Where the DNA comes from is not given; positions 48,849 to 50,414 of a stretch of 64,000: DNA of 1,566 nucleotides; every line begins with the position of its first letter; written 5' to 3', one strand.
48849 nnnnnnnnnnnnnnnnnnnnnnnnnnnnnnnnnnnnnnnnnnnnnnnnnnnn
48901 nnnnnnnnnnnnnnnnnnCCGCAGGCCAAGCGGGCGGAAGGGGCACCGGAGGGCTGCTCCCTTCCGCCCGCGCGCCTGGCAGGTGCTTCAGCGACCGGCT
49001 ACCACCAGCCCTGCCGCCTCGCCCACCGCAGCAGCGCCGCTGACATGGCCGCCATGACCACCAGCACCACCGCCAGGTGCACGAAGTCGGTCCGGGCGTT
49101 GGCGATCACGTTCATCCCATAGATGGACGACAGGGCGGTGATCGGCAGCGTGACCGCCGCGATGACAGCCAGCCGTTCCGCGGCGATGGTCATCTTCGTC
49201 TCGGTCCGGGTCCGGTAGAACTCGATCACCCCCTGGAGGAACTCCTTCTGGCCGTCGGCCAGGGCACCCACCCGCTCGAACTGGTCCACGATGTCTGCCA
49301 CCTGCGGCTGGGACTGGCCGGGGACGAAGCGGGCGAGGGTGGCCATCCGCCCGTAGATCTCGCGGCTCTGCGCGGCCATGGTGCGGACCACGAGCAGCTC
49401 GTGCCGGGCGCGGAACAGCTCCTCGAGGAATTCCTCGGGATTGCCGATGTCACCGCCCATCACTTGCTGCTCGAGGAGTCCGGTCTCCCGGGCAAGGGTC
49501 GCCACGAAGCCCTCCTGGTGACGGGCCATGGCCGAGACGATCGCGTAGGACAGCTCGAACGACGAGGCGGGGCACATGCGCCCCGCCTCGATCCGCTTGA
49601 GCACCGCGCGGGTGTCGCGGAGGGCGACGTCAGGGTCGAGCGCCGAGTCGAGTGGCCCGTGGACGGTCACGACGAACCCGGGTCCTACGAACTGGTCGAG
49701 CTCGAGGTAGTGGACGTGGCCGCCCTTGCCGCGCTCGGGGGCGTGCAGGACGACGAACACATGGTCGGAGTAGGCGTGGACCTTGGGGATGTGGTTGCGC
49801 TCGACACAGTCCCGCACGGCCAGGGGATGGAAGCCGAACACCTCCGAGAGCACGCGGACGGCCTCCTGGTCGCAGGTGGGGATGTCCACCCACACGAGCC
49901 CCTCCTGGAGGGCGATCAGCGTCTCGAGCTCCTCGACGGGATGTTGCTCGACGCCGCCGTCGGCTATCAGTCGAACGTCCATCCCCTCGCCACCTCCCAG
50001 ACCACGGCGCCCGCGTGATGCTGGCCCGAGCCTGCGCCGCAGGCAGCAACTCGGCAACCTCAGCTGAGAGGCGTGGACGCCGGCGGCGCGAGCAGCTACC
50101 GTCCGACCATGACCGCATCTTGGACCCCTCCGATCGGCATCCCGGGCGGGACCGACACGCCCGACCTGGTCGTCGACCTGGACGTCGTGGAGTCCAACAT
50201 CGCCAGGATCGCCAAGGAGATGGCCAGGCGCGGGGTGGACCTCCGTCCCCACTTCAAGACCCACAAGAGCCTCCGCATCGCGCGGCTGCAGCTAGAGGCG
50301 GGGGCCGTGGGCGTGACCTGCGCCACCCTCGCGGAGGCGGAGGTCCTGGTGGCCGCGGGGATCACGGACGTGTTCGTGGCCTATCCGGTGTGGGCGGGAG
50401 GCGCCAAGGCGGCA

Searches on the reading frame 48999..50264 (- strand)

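Call 81: search_protein_families(library=pfam, proteins=[window:48999-50264:-], max_evalue=0.00001)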
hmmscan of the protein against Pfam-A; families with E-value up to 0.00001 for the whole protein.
window:48999-50264:- (421 aa): 1 family
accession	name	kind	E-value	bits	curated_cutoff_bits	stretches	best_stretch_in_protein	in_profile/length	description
PF01544.23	CorA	-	6.2e-37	127.9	27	1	121-417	2-292/292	CorA-like Mg2+ transporter protein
